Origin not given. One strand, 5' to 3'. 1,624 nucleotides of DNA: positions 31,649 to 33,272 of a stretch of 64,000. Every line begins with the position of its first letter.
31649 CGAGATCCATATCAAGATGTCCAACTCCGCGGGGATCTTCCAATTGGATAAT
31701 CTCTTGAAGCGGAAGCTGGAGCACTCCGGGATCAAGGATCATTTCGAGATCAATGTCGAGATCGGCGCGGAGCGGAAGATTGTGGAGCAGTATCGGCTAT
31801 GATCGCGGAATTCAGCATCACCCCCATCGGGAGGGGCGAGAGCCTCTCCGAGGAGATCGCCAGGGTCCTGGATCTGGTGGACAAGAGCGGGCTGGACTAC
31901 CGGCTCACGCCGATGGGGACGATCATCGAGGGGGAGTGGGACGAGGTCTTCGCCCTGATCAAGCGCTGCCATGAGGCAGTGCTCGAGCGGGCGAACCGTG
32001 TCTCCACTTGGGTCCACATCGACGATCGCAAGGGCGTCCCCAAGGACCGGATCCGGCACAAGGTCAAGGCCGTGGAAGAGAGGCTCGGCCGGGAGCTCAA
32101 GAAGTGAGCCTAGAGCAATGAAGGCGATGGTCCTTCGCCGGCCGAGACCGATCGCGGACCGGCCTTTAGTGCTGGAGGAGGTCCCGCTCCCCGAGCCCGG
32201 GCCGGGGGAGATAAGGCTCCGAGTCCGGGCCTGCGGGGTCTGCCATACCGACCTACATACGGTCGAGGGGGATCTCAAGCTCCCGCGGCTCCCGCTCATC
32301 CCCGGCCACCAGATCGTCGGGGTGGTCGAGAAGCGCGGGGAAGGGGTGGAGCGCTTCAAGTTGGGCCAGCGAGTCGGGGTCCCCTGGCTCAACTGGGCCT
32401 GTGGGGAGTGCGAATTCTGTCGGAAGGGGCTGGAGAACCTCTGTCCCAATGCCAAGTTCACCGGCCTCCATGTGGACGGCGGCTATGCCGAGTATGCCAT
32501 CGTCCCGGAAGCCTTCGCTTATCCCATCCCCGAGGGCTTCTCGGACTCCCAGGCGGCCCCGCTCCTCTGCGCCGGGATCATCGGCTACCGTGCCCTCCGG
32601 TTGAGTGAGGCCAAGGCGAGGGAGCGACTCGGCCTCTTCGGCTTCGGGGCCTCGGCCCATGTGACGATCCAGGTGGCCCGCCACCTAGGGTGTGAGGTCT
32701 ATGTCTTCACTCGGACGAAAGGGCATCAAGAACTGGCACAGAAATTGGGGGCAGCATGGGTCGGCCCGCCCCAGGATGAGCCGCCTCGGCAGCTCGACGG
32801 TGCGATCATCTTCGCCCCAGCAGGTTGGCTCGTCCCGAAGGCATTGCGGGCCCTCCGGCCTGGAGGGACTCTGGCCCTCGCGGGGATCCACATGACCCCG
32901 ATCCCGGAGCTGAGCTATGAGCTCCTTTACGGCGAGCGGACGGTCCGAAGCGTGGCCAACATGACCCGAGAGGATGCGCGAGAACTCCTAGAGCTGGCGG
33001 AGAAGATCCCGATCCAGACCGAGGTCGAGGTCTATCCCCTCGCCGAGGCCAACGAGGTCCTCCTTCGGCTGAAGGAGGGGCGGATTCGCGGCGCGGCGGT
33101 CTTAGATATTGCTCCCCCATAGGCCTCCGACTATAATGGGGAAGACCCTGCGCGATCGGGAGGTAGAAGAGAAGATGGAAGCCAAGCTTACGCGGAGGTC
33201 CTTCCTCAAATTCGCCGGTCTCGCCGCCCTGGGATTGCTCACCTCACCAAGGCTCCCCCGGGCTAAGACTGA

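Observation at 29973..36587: NAD salvage and phosphorylation neighbourhood built around an archaeal-type NMNAT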

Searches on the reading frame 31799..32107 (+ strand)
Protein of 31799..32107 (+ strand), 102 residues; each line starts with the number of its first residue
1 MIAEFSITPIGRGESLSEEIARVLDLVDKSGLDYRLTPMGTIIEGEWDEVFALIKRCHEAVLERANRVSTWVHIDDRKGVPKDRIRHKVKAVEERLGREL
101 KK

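Call 3: search_protein_families(library=pfam, proteins=[window:31799-32107:+], max_evalue=0.01)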
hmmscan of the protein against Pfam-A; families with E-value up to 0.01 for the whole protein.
window:31799-32107:+ (102 aa): 2 families
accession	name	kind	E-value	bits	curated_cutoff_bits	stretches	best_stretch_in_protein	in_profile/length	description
PF01910.22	Thiamine_BP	-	3.4e-31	107.5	24.9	1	3-93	1-92/92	Thiamine-binding protein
PF07615.16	Ykof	-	0.0027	18.6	21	1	4-66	5-66/81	YKOF-related Family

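Call 4: search_protein_families(library=ncbifam, proteins=[window:31799-32107:+], max_evalue=0.01)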
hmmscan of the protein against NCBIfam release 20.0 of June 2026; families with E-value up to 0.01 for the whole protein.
window:31799-32107:+ (102 aa): 1 family
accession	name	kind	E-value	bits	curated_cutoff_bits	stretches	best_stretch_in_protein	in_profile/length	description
TIGR00106.1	TIGR00106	hypoth_equivalog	1.5e-25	89.7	54.7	1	1-96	1-97/97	MTH1187 family thiamine-binding protein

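Call 8: search_protein_families(library=phrogs, proteins=[window:31799-32107:+], max_evalue=0.01)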
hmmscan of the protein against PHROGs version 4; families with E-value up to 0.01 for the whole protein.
window:31799-32107:+ (102 aa): 0 families

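Call 32: search_solved_structures(query=window:31799-32107:+, max_evalue=0.1)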
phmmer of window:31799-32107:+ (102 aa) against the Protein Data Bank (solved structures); distinct sequences matched with E-value up to 0.1: 6.
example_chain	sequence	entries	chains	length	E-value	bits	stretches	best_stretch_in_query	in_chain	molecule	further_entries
2eky_A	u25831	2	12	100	3e-14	56.1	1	2-94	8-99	UPF0045 protein MJ1052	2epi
1lxn_A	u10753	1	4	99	3.5e-12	49.4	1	2-95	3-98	HYPOTHETICAL PROTEIN MTH1187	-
1lxj_A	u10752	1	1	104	1.7e-06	31.2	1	2-84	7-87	HYPOTHETICAL 11.5KDA PROTEIN IN HTB2-NTH2 INTERGENIC REGION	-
1yqh_A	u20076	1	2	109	9e-06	28.9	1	4-77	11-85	IG hypothetical 16092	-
1vk8_A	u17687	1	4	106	0.00042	23.5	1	6-79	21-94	hypothetical protein TM0486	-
2ibo_A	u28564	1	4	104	0.0052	20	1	7-74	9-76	Hypothetical protein SP2199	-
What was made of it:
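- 31799..32107 (+): MTH1187/YkoF-family (PF01910) small ligand-binding protein, 102 aa. Its start overlaps the HD stop by 4 nt. Call 32: MJ1052 (2EKY) E 3e-14; MTH1187 (1LXN) E 3.5e-12.
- On MTH1187 family (TIGR00106 / PF01910): PDB relatives are 2EKY and 1LXN (call 32).
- Closest known: MTH1187 / TM0486 / YkoF thiamine-binding family. Same: Clear family member (calls 3, 4, 32).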

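Call 48: find_homologous_proteins(query=window:31799-32107:+)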
Query window:31799-32107:+ (102 aa): 519 proteins with E <= 0.001 among 523 candidates; the best 120 are listed.
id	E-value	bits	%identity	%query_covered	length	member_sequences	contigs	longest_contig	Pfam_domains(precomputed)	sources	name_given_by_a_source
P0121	1.8e-55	203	91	100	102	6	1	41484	PF01910.23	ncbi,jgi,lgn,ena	jgi:uncharacterized protein (TIGR00106 family)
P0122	1.7e-52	193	83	100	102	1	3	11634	PF01910.23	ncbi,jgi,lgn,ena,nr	ncbi:TPA: MTH1187 family thiamine-binding protein [Candidatus Bipolaricaulota bacterium]|nr:MTH1187 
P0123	4.2e-50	186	85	100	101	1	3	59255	PF01910.23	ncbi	ncbi:MAG: MTH1187 family thiamine-binding protein [Candidatus Bipolaricaulia bacterium]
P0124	1.3e-49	184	83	100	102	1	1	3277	PF01910.23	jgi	jgi:uncharacterized protein (TIGR00106 family)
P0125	1.4e-47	177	82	99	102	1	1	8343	PF01910.23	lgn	-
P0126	6.9e-46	172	79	99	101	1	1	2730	PF01910.23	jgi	-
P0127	9.6e-45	168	76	100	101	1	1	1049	PF01910.23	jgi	-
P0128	3.4e-44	167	76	98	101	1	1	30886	PF01910.23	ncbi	-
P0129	5.3e-44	166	75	100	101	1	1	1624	PF01910.23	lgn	-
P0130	2.0e-43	164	75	100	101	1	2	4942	PF01910.23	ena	-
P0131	3.0e-43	164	75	100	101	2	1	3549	PF01910.23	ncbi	ncbi:MAG: MTH1187 family thiamine-binding protein [Candidatus Bipolaricaulia bacterium]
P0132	8.0e-43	162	75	100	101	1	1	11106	PF01910.23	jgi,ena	-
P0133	5.6e-42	160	73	99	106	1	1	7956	PF01910.23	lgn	-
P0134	5.8e-42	160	73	100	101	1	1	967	PF01910.23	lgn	-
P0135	8.1e-42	159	77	96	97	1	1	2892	PF01910.23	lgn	-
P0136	1.8e-41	158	71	100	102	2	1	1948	PF01910.23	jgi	jgi:uncharacterized protein (TIGR00106 family)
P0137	2.0e-41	158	72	99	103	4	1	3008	PF01910.23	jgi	-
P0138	4.2e-39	150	70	100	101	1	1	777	PF01910.23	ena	-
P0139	1.4e-37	145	69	100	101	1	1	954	PF01910.23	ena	-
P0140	2.1e-37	145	72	100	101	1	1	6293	PF01910.23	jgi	-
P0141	1.3e-34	136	67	100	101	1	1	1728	PF01910.23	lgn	-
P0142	2.6e-34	135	63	99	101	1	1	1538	PF01910.23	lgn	-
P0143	1.2e-33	133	66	100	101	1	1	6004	PF01910.23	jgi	jgi:uncharacterized protein (TIGR00106 family)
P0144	1.3e-33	133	67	100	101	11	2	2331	PF01910.23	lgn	-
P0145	1.8e-33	132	65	100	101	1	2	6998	PF01910.23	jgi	jgi:uncharacterized protein (TIGR00106 family)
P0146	2.4e-33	132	65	100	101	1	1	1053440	PF01910.23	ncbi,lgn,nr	ncbi:MAG: MTH1187 family thiamine-binding protein [Syntrophaceae bacterium]|nr:MTH1187 family thiami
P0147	3.0e-33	132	67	100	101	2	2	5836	PF01910.23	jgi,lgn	jgi:uncharacterized protein (TIGR00106 family)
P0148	3.5e-33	131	65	100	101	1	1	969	PF01910.23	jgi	jgi:uncharacterized protein (TIGR00106 family)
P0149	3.6e-33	131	66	100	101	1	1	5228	PF01910.23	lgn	-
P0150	5.0e-33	131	63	100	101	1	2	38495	PF01910.23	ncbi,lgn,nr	ncbi:MAG: MTH1187 family thiamine-binding protein [Candidatus Thermoplasmatota archaeon]|nr:MTH1187 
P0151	6.0e-33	131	63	100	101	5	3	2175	PF01910.23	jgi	jgi:uncharacterized protein (TIGR00106 family)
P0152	6.4e-33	131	63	100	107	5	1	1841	PF01910.23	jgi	jgi:uncharacterized protein (TIGR00106 family)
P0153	8.8e-33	130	63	100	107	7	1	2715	PF01910.23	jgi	-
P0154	1.2e-32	130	66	100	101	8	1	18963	PF01910.23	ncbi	ncbi:MAG: MTH1187 family thiamine-binding protein [Candidatus Aminicenantales bacterium]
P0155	1.2e-32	130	63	100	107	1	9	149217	PF01910.23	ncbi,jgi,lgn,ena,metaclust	jgi:uncharacterized protein (TIGR00106 family)|metaclust:\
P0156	1.4e-32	129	63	100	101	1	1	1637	PF01910.23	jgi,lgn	jgi:uncharacterized protein (TIGR00106 family)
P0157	1.6e-32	129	63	100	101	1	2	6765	PF01910.23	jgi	jgi:uncharacterized protein (TIGR00106 family)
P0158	1.8e-32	129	63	100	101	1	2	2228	PF01910.23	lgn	-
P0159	1.9e-32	129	60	100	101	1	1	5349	PF01910.23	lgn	-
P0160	1.9e-32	129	64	100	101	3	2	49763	PF01910.23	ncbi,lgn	-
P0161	2.3e-32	129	63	100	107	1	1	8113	PF01910.23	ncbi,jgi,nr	ncbi:thiamine-binding protein [Candidatus Acetothermia bacterium]|nr:MAG: thiamine-binding protein [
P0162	2.9e-32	128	62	100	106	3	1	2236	PF01910.23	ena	-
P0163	3.2e-32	128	63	100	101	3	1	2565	PF01910.23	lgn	-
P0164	3.5e-32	128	64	100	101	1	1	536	PF01910.23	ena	-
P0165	3.7e-32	128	64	100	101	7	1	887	PF01910.23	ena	-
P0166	4.7e-32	128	62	100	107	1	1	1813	PF01910.23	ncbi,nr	ncbi:TPA: MTH1187 family thiamine-binding protein [Candidatus Micrarchaeota archaeon]|nr:MTH1187 fam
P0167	6.0e-32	127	63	100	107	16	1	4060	PF01910.23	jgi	-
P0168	6.5e-32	127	64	100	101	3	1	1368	PF01910.23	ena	-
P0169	8.7e-32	127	62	100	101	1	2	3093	PF01910.23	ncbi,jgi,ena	-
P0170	9.1e-32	127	62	100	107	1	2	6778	PF01910.23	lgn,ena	-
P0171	1.1e-31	127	64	100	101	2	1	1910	PF01910.23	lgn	-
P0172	1.3e-31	126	62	100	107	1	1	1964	PF01910.23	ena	-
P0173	1.5e-31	126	62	100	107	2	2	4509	PF01910.23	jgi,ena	-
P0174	1.5e-31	126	61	100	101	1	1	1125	PF01910.23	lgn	-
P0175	1.6e-31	126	62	100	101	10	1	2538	PF01910.23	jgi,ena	-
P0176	1.9e-31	126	64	100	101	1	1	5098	PF01910.23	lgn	-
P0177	2.3e-31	126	59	100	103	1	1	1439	PF07615.17,PF01910.23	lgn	-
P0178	2.3e-31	126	63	100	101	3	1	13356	PF01910.23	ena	-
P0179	2.8e-31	125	59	100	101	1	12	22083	PF01910.23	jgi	jgi:uncharacterized protein (TIGR00106 family)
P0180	2.8e-31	125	59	100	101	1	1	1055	PF01910.23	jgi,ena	-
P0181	3.0e-31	125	63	100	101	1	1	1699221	PF01910.23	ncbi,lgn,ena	-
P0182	3.4e-31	125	60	99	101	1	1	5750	PF01910.23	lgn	-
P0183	4.4e-31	125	59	100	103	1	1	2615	PF07615.17,PF01910.23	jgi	-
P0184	4.9e-31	124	64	100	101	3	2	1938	PF01910.23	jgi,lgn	jgi:uncharacterized protein (TIGR00106 family)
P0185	5.9e-31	124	65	100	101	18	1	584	PF01910.23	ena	-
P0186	7.3e-31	124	64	100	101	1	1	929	PF01910.23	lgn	-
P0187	9.2e-31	124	59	100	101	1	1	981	PF01910.23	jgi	jgi:uncharacterized protein (TIGR00106 family)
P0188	9.6e-31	124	61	100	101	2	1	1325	PF01910.23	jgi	jgi:uncharacterized protein (TIGR00106 family)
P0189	1.2e-30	123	64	100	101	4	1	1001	PF01910.23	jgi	-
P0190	1.3e-30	123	62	100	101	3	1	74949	PF01910.23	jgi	-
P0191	1.8e-30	123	62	98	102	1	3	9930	PF01910.23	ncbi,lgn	-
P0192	1.9e-30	123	64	100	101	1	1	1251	PF01910.23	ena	-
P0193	2.1e-30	122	57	100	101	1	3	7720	PF01910.23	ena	-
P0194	2.3e-30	122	63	100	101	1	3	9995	PF01910.23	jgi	jgi:uncharacterized protein (TIGR00106 family)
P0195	3.6e-30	122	56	98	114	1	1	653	PF01910.23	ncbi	-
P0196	4.3e-30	121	63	100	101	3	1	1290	PF01910.23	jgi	jgi:uncharacterized protein (TIGR00106 family)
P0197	5.2e-30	121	59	100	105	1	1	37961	PF01910.23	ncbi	-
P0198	5.3e-30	121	61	100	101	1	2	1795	PF01910.23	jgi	jgi:uncharacterized protein (TIGR00106 family)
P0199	7.2e-30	121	64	100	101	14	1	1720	PF01910.23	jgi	jgi:uncharacterized protein (TIGR00106 family)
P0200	1.8e-29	119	58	100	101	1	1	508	PF01910.23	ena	-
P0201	1.9e-29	119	58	99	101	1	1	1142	PF01910.23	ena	-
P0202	2.0e-29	119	54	100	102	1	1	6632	PF01910.23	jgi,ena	-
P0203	2.1e-29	119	61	100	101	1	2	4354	PF01910.23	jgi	jgi:uncharacterized protein (TIGR00106 family)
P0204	2.1e-29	119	62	100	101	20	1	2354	PF01910.23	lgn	-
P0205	2.2e-29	119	60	100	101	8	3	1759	PF01910.23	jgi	jgi:uncharacterized protein (TIGR00106 family)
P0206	3.0e-29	119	62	100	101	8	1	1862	PF01910.23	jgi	jgi:uncharacterized protein (TIGR00106 family)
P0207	3.2e-29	119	62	100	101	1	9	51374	PF01910.23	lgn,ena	-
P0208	5.6e-29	118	57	98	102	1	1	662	PF01910.23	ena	-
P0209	6.1e-29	118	60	100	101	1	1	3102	PF01910.23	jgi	jgi:uncharacterized protein (TIGR00106 family)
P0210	6.2e-29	118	60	100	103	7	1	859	PF01910.23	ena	-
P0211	6.8e-29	118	62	100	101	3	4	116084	PF07615.17,PF01910.23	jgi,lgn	-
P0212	9.3e-29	117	60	100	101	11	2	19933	PF01910.23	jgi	jgi:uncharacterized protein (TIGR00106 family)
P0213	1.0e-28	117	57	99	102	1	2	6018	PF01910.23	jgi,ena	jgi:uncharacterized protein (TIGR00106 family)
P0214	1.1e-28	117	54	100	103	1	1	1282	PF01910.23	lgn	-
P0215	1.1e-28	117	54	99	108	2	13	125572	PF01910.23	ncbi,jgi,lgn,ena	-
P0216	1.6e-28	116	62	100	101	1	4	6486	PF01910.23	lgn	-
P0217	2.4e-28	116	59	100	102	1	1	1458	PF01910.23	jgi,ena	-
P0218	3.1e-28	115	54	99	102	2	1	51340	PF01910.23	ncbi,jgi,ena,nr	ncbi:MAG: MTH1187 family thiamine-binding protein [Nitrospirota bacterium]|nr:MTH1187 family thiamin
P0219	3.9e-28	115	54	100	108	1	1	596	PF01910.23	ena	-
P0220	3.9e-28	115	54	99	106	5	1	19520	PF01910.23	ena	-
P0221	4.7e-28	115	54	100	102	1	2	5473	PF01910.23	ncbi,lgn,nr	ncbi:MAG: MTH1187 family thiamine-binding protein [Myxococcales bacterium]|nr:MTH1187 family thiamin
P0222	4.9e-28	115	61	94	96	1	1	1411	PF01910.23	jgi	-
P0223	6.9e-28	114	53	99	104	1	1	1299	PF01910.23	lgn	-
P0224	8.3e-28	114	53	99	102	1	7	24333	PF01910.23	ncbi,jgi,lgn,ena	-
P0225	8.5e-28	114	53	99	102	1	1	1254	PF01910.23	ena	-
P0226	1.4e-27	113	51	99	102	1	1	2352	PF01910.23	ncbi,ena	-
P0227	1.6e-27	113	58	99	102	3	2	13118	PF01910.23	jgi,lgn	-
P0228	1.6e-27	113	56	99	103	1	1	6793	PF01910.23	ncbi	-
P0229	1.8e-27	113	55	100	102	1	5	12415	PF01910.23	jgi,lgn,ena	jgi:uncharacterized protein (TIGR00106 family)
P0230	1.9e-27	113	67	81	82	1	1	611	PF01910.23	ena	-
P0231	2.0e-27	113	54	100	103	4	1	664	PF01910.23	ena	-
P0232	2.2e-27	113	57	98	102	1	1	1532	PF01910.23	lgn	-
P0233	2.4e-27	113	53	98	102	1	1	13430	PF01910.23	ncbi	-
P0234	2.5e-27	113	54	98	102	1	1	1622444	PF01910.23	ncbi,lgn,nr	ncbi:MAG: MTH1187 family thiamine-binding protein [Betaproteobacteria bacterium]|nr:MTH1187 family t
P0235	3.2e-27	112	59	99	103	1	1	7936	PF01910.23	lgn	-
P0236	4.4e-27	112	55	99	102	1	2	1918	PF01910.23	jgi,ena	jgi:uncharacterized protein (TIGR00106 family)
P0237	4.8e-27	112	52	100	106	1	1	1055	PF01910.23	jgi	jgi:uncharacterized protein (TIGR00106 family)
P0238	5.0e-27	112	54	96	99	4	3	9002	PF01910.23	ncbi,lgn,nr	ncbi:MTH1187 family thiamine-binding protein [Candidatus Bipolaricaulota bacterium]|nr:MTH1187 famil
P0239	5.3e-27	112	53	99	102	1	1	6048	PF01910.23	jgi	jgi:uncharacterized protein (TIGR00106 family)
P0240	6.5e-27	111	53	98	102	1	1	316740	PF01910.23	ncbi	-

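Call 49: find_encoding_contigs(protein=P0146, flank=4000, max_places=1)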
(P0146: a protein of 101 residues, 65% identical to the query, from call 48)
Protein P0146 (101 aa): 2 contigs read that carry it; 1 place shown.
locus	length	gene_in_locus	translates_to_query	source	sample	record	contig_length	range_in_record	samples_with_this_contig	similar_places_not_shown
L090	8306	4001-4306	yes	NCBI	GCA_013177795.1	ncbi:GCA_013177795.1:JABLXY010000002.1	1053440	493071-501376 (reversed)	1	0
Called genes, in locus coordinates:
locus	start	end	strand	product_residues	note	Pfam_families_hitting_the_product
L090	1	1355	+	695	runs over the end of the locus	PF00009:GTP_EFTU, PF03144:GTP_EFTU_D2, PF22042:EF-G_D2, PF14492:EFG_III, PF16658:RF3_C (weak), PF03764:EFG_IV, PF00679:EFG_C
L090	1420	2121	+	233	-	PF13481:AAA_25 (weak)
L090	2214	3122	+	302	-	PF12146:Hydrolase_4, PF00561:Abhydrolase_1, PF12697:Abhydrolase_6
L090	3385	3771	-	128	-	-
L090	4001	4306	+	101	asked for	PF01910:Thiamine_BP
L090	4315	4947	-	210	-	PF13650:Asp_protease_2, PF13975:gag-asp_proteas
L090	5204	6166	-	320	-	PF11453:DUF2950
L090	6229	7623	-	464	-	PF11737:DUF3300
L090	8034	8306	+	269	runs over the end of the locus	PF01618:MotA_ExbB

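Call 50: find_encoding_contigs(protein=P0150, flank=4000, max_places=1)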
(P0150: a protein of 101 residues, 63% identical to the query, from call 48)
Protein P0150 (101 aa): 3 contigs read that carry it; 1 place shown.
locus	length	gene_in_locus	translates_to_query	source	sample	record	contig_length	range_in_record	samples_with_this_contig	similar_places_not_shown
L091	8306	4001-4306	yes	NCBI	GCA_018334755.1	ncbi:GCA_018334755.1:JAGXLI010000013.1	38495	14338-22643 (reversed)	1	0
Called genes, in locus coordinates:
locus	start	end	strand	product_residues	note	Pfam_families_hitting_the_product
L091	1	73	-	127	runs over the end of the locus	PF01850:PIN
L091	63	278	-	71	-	PF02697:VAPB_antitox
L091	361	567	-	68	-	-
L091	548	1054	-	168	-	PF09970:DUF2204 (faint), PF19502:DUF6036 (weak)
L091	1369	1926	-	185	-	PF00156:Pribosyltran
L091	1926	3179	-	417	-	PF01979:Amidohydro_1, PF07969:Amidohydro_3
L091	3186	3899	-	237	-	PF01048:PNP_UDP_1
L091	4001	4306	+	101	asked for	PF01910:Thiamine_BP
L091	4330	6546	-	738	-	PF04851:ResIII, PF00270:DEAD, PF22527:DEXQc_Suv3 (faint), PF12826:HHH_2 (faint), PF00271:Helicase_C (weak), PF20470:HTH_61 (weak), PF21280:Helicase_dom4_arc, PF14520:HHH_5, +1 more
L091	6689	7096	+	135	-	-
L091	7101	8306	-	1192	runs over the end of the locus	PF07581:Glug (faint), PF18998:Flg_new_2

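Call 51: find_encoding_contigs(protein=P0155, flank=4000, max_places=2)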
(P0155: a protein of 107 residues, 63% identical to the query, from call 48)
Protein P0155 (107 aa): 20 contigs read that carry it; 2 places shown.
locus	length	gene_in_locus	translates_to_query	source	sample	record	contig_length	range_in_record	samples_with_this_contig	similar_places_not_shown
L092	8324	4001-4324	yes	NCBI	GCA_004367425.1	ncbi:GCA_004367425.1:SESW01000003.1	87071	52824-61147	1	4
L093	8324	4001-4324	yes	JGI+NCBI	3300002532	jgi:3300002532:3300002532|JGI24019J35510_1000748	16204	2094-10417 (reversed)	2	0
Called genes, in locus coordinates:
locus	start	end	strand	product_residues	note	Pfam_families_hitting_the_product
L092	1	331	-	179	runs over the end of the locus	-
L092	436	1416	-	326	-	PF00389:2-Hacid_dh, PF02826:2-Hacid_dh_C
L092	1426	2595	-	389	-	PF12704:MacB_PCD, PF02687:FtsX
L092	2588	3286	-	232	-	PF00005:ABC_tran, PF02463:SMC_N (faint)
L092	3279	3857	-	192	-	-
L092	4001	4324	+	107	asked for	PF01910:Thiamine_BP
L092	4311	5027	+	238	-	PF01479:S4, PF00849:PseudoU_synth_2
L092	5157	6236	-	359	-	PF01546:Peptidase_M20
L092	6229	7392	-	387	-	PF00202:Aminotran_3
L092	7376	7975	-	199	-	PF06434:Aconitase_2_N (weak), PF00694:Aconitase_C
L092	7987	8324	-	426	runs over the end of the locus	PF00330:Aconitase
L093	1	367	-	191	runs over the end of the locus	-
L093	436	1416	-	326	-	PF00389:2-Hacid_dh, PF02826:2-Hacid_dh_C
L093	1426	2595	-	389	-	-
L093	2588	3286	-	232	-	PF00005:ABC_tran, PF02463:SMC_N (faint)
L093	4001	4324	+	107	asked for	PF01910:Thiamine_BP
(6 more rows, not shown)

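Call 52: find_encoding_contigs(protein=P0161, flank=4000, max_places=1)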
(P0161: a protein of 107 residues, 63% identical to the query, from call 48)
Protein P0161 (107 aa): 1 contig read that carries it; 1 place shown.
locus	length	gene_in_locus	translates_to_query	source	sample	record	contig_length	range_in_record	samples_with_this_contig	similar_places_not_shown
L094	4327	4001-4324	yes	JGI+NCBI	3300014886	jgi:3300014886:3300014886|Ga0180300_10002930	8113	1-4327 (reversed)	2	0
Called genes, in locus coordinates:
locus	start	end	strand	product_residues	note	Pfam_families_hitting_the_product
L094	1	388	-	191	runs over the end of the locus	-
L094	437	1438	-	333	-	PF00389:2-Hacid_dh, PF02826:2-Hacid_dh_C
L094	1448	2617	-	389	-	PF12704:MacB_PCD, PF02687:FtsX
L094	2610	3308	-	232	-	PF00005:ABC_tran, PF13304:AAA_21 (faint)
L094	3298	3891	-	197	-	-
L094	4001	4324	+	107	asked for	PF01910:Thiamine_BP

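Call 84: search_protein_families(library=padloc, proteins=[window:31799-32107:+], max_evalue=0.01)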
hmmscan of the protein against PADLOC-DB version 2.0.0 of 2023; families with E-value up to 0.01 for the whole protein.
window:31799-32107:+ (102 aa): 0 families

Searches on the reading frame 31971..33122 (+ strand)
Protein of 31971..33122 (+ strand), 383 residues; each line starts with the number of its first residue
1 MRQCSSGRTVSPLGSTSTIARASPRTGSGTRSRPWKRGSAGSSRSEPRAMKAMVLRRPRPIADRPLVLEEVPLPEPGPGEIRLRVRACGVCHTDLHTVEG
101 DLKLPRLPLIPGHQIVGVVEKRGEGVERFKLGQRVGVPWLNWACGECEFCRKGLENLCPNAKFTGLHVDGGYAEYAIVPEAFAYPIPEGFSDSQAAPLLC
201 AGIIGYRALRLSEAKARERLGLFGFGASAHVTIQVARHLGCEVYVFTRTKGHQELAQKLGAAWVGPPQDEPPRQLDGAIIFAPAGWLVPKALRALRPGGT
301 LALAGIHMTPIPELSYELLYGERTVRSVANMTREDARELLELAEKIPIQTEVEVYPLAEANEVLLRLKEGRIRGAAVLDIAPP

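Call 3: search_protein_families(library=pfam, proteins=[window:31971-33122:+], max_evalue=0.01)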
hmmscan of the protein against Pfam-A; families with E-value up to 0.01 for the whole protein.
window:31971-33122:+ (383 aa): 3 families
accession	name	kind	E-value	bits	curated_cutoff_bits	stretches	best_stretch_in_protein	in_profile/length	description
PF08240.17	ADH_N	-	5.6e-33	113.7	23.5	1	77-188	1-104/104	Alcohol dehydrogenase GroES-like domain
PF00107.32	ADH_zinc_N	-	7.4e-13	49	31.8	1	230-344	4-128/129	Zinc-binding dehydrogenase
PF13602.12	ADH_zinc_N_2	-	0.0012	20.3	27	1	286-378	35-134/134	Zinc-binding dehydrogenase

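Call 4: search_protein_families(library=ncbifam, proteins=[window:31971-33122:+], max_evalue=0.01)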
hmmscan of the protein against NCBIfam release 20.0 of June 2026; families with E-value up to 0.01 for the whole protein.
window:31971-33122:+ (383 aa): 25 families
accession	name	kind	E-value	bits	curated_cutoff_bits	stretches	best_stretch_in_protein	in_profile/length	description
TIGR02822.1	adh_fam_2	subfamily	1.6e-117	392.3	283.5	1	55-378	4-328/329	zinc-binding alcohol dehydrogenase family protein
NF047908.1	AldhRedAhr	equivalog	2.1e-60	204.4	470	1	71-379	21-334/335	NADPH-dependent aldehyde reductase Ahr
NF006940.0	PRK09422.1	equivalog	3.8e-49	167.5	344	1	51-380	2-335/338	alcohol dehydrogenase AdhP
NF010344.0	PRK13771.1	subfamily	1.2e-40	139.6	349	1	50-379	1-332/334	putative alcohol dehydrogenase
NF007489.0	PRK10083.1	equivalog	2.4e-33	115.6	376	1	50-264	1-210/339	Zn-dependent oxidoreductase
NF041172.1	AcrlCoa_red_Thmprot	equivalog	1.5e-32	112.9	500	1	50-374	1-328/334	acryloyl-CoA reductase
NF041097.1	keto_inos_dh_IolM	equivalog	6.9e-31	107.2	450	1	66-268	40-259/389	scyllo-inosose 3-dehydrogenase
TIGR00692.1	tdh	equivalog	2.7e-29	102.3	458.35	1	66-270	11-216/340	L-threonine 3-dehydrogenase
NF003808.0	PRK05396.1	equivalog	4.6e-29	101.4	380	1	64-264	11-212/341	L-threonine 3-dehydrogenase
TIGR03989.1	Rxyl_3153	subfamily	8.8e-28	97.6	440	1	64-159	12-106/370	NDMA-dependent alcohol dehydrogenase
TIGR03366.1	HpnZ_proposed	hypoth_equivalog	1.3e-23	83.7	328.1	1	74-331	1-281/315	putative phosphonate catabolism associated alcohol dehydrogenase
TIGR02818.1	adh_III_F_hyde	equivalog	1.5e-23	83.5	543.95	1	62-162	10-109/368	S-(hydroxymethyl)glutathione dehydrogenase/class III alcohol dehydrogenase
TIGR03201.1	dearomat_had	equivalog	2.5e-22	79.4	338.65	1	64-276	9-226/349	6-hydroxycyclohex-1-ene-1-carbonyl-CoA dehydrogenase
TIGR03451.1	mycoS_dep_FDH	equivalog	7.1e-22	77.7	512.9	1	63-162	11-108/358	S-(hydroxymethyl)mycothiol dehydrogenase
TIGR02824.1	quinone_pig3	subfamily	6.2e-20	71.4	296.8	2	64-135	13-85/325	putative NAD(P)H quinone oxidoreductase, PIG3 family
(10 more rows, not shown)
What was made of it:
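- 32118..33122 (+): Zinc-dependent alcohol dehydrogenase family protein, 334 aa. The real start is the ATG at 32118, not the ORF start at 31971. Call 4: TIGR02822 392.3 bits, with the match beginning at residue 55 of the long ORF.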
